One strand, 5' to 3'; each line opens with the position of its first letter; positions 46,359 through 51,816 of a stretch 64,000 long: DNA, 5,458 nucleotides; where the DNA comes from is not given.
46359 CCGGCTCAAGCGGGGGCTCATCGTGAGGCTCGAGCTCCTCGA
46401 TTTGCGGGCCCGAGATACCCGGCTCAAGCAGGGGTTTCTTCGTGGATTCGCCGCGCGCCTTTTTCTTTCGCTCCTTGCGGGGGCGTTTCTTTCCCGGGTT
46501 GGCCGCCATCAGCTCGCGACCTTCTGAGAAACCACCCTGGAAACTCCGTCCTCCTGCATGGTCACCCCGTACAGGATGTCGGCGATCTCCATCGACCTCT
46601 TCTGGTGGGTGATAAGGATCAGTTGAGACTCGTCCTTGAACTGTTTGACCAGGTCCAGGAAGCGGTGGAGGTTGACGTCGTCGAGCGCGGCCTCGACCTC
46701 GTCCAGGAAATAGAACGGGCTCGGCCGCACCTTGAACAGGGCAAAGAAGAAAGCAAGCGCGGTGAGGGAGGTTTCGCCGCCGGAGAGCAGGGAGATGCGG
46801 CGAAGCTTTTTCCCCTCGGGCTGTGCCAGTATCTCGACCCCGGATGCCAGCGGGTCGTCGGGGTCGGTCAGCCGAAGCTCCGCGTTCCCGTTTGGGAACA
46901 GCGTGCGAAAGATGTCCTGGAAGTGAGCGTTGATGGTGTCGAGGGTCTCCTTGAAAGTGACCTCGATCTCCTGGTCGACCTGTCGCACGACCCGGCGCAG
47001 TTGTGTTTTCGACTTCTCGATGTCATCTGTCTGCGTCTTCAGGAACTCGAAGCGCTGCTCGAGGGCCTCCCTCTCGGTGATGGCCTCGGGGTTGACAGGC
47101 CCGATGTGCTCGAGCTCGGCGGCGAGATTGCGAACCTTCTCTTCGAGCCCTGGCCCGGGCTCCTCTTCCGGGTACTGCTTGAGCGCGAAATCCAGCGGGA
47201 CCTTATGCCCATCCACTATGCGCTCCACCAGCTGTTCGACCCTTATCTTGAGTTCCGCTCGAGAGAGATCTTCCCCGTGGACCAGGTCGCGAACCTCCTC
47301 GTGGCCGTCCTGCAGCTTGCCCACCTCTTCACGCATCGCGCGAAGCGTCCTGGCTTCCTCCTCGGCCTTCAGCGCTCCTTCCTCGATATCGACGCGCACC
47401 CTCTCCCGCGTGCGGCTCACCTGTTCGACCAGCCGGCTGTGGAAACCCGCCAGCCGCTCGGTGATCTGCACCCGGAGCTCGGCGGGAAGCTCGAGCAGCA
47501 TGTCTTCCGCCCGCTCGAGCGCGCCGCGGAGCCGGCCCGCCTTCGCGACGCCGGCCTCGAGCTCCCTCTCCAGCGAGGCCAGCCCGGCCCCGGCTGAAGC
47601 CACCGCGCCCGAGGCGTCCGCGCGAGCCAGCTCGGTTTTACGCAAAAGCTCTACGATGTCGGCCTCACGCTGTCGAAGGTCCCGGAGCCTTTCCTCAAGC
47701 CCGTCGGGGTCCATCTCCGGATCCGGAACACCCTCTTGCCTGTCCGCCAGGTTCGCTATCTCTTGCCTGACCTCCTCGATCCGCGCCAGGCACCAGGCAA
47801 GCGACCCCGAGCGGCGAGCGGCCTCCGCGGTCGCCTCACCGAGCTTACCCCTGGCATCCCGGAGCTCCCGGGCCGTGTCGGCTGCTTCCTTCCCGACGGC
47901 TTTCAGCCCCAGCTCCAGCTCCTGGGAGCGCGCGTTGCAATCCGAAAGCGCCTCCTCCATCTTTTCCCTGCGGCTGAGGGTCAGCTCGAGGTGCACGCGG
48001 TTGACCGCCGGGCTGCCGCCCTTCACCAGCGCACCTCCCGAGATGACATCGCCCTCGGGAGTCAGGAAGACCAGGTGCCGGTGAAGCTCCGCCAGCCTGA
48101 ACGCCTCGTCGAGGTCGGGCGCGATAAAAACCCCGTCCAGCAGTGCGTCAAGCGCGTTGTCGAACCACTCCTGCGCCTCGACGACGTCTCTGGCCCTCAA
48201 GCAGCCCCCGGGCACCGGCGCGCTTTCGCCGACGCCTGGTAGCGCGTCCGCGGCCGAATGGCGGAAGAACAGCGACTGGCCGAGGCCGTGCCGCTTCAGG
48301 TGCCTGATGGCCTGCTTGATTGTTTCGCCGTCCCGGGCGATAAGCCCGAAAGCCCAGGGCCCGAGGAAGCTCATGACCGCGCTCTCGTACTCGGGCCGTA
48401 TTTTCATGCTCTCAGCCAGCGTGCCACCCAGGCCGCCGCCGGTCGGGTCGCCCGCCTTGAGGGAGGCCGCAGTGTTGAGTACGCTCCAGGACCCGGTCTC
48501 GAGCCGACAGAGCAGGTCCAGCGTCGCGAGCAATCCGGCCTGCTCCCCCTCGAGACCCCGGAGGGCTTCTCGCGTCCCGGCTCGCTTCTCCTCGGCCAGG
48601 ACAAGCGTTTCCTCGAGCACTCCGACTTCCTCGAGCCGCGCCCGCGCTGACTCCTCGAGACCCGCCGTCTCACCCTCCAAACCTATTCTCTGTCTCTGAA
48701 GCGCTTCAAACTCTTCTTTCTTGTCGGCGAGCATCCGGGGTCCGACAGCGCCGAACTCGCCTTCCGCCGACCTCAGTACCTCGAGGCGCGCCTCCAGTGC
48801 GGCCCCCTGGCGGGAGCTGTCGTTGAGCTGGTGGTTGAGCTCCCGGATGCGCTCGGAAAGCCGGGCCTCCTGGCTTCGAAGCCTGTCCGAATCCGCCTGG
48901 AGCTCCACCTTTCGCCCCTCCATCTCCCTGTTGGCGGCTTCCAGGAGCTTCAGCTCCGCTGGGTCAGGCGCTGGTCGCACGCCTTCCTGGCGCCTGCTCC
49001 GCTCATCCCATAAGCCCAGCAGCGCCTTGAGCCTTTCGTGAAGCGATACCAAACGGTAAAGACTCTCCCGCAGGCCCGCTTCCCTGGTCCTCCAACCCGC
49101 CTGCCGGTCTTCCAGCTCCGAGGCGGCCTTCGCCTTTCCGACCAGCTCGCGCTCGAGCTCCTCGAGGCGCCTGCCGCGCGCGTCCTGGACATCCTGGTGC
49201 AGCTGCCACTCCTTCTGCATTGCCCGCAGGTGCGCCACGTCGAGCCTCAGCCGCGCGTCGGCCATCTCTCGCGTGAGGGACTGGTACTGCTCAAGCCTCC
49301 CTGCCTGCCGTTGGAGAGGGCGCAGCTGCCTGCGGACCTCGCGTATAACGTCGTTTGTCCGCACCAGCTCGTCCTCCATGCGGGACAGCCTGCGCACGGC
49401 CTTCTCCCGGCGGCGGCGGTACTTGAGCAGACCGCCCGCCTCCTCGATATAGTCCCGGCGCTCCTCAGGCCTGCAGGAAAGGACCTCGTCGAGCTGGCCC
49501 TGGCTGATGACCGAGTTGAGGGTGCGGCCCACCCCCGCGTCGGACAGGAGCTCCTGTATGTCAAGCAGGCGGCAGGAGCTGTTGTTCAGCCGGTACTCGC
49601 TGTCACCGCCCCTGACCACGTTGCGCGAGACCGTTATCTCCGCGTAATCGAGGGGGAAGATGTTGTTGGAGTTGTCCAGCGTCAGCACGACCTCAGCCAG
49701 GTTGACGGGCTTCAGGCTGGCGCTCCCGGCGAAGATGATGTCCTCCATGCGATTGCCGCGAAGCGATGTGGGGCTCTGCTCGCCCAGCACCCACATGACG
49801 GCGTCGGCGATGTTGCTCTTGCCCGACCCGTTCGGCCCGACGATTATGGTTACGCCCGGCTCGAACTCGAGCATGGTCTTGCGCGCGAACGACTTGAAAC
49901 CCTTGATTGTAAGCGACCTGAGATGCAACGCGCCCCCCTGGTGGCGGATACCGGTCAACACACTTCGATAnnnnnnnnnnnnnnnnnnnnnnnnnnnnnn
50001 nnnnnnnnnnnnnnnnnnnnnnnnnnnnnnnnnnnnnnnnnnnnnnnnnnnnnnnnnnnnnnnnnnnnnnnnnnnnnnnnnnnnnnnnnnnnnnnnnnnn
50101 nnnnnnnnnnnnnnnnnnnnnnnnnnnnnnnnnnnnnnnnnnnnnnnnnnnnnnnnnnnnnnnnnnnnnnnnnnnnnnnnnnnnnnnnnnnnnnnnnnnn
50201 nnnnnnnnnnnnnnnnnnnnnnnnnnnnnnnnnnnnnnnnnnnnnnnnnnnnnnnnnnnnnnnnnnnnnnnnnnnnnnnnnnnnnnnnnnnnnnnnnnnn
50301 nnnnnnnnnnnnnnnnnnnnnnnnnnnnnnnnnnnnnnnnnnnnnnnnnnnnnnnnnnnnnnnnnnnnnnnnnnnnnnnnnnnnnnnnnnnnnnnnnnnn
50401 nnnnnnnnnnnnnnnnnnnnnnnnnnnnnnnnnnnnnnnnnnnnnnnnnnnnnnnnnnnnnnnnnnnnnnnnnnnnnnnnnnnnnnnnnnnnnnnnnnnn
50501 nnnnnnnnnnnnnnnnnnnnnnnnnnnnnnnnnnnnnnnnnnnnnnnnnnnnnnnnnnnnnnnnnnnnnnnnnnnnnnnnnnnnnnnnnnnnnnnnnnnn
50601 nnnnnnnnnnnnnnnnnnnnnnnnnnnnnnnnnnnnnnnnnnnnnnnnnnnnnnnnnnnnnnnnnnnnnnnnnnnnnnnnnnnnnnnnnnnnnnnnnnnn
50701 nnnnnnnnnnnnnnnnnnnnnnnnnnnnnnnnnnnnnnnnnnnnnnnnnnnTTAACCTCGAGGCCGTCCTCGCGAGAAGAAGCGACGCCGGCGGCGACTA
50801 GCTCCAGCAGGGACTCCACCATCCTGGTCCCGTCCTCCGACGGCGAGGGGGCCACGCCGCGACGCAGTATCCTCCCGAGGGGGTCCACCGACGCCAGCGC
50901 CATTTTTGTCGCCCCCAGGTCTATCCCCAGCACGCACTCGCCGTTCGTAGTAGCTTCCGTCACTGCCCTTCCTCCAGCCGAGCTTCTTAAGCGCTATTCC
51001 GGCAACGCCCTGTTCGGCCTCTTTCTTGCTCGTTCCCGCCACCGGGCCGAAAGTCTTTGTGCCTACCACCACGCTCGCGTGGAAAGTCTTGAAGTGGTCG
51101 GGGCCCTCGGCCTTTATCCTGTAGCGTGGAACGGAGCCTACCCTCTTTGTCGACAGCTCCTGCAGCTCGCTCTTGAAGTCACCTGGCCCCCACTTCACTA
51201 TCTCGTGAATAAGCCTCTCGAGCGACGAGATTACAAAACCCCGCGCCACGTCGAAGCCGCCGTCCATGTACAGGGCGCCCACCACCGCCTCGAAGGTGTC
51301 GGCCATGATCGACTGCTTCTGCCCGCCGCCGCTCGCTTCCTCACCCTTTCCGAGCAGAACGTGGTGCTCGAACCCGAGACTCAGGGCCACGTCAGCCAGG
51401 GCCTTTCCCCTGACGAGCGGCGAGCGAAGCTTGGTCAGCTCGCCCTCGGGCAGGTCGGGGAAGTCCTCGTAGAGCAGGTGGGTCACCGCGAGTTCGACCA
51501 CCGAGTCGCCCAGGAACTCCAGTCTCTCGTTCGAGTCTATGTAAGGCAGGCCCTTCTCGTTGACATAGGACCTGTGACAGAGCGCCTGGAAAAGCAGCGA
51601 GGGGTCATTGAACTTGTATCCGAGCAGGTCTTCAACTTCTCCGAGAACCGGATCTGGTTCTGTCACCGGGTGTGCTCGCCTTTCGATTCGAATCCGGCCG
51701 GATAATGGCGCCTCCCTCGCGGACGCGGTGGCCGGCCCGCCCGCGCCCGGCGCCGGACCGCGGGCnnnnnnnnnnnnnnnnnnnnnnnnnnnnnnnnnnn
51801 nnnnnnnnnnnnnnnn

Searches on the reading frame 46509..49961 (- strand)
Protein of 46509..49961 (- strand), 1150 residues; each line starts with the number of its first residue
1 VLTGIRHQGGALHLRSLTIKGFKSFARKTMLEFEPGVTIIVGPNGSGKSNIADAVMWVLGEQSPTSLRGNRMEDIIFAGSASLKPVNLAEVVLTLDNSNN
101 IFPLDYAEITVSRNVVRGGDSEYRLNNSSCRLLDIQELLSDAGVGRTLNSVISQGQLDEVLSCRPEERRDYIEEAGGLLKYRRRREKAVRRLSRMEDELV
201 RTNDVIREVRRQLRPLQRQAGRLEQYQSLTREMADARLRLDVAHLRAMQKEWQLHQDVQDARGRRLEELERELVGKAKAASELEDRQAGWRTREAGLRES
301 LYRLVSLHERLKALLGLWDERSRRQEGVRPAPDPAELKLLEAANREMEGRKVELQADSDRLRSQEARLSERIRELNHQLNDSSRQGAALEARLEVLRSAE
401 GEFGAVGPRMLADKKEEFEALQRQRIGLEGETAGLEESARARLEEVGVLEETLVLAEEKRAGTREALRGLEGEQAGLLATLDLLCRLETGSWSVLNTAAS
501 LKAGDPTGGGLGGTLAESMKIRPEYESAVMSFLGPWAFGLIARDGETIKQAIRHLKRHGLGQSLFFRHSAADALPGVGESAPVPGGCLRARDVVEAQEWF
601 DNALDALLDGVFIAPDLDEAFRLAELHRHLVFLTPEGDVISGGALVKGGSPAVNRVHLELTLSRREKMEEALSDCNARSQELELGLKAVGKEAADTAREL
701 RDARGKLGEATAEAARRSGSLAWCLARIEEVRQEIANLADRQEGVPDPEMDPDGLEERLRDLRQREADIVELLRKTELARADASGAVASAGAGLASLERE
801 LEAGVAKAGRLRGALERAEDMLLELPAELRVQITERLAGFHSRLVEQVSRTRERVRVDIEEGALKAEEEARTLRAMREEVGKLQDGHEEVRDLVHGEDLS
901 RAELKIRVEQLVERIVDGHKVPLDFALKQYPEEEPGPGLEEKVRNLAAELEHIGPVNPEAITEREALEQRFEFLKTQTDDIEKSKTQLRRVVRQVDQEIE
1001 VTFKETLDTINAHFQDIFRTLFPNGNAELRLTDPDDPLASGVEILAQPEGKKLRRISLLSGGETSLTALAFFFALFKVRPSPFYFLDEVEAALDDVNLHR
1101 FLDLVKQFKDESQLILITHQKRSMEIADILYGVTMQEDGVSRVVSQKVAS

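Call 68: search_protein_families(library=pfam, proteins=[window:46509-49961:-], max_evalue=0.000001)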
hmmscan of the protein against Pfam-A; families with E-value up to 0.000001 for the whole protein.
window:46509-49961:- (1150 aa): 5 families
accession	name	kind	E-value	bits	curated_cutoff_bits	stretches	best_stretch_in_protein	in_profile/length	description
PF02463.25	SMC_N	-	1.7e-68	230.8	40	1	14-1141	2-219/220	RecF/RecN/SMC N terminal domain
PF13476.12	AAA_23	-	9.9e-21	75.7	27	1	16-233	1-193/201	AAA domain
PF06470.18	SMC_hinge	-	4.2e-15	56.6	22.5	1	510-623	3-115/116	SMC proteins Flexible Hinge Domain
PF13304.12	AAA_21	-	6.1e-13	49.9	27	1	974-1120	176-299/304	AAA domain, putative AbiEii toxin, Type IV TA system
PF13175.12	AAA_15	-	1.2e-11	45.3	32.1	1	14-80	3-55/374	AAA ATPase domain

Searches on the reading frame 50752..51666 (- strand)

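Call 68: search_protein_families(library=pfam, proteins=[window:50752-51666:-], max_evalue=0.000001)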
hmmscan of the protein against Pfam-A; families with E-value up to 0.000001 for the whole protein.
window:50752-51666:- (304 aa): 4 families
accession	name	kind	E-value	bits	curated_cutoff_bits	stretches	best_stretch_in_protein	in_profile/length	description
PF14622.11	Ribonucleas_3_3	-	6.3e-36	123.8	35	1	21-148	1-123/128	Ribonuclease-III-like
PF00636.31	Ribonuclease_3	-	3.7e-25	89.1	27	1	47-137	1-102/102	Ribonuclease III domain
PF00035.32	dsrm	-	9.6e-10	39.4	23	1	165-229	2-66/66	Double-stranded RNA binding motif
PF22935.1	RM44_endonuclase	-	1.3e-09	38.7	27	1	17-132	15-139/139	Large ribosomal subunit protein mL44, endonuclease domain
